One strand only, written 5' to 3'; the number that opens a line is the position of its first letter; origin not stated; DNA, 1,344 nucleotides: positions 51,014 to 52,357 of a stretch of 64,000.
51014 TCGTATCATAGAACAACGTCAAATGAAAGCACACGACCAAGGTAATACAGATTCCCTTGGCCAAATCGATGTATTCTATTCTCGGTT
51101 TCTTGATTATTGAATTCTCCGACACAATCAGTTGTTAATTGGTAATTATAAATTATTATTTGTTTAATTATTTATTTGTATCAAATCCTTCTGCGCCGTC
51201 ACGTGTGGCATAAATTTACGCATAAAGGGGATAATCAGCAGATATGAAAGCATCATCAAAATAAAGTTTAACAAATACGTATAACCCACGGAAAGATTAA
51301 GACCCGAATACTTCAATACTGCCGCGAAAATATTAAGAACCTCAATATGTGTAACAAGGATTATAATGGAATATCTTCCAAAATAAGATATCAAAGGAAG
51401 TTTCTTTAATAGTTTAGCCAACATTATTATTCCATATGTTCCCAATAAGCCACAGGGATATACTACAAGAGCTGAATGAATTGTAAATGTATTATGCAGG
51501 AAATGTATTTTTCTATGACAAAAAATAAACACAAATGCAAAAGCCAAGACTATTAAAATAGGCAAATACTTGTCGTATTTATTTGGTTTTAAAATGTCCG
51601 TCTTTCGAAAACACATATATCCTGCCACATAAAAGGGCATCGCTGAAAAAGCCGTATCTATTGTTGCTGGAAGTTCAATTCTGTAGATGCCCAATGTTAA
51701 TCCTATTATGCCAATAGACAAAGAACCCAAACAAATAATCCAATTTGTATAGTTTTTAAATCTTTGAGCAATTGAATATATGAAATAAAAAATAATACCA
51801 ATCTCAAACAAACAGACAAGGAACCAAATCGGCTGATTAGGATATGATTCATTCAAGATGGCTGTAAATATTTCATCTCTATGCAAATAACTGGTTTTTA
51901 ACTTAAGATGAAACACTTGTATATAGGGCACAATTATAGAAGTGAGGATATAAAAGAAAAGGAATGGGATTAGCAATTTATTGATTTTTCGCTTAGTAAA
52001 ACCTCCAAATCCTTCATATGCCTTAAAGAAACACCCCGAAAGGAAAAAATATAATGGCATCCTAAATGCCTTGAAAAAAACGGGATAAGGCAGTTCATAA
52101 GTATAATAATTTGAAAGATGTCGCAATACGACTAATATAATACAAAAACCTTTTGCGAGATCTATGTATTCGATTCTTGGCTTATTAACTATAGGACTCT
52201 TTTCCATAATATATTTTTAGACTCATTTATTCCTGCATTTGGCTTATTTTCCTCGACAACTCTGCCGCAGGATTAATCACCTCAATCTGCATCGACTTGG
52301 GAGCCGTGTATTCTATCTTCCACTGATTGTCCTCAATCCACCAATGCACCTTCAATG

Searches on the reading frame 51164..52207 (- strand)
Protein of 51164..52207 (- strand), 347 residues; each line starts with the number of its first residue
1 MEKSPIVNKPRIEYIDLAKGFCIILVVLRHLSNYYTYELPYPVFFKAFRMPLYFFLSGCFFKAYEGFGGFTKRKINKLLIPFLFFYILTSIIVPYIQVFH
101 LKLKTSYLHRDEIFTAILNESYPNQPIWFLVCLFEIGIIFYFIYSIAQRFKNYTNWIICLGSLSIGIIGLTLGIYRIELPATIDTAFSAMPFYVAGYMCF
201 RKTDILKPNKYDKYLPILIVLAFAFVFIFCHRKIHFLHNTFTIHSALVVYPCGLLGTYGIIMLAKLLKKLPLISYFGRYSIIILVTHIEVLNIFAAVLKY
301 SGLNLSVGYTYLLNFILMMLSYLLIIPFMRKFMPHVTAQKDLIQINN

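Call 62: search_protein_families(library=pfam, proteins=[window:51164-52207:-], max_evalue=0.00001)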
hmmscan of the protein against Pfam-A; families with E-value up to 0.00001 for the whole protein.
window:51164-52207:- (347 aa): 1 family
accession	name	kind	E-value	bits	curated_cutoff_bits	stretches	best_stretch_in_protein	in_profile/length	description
PF01757.29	Acyl_transf_3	-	1e-34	120.5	31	1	13-325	2-320/326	Acyltransferase domain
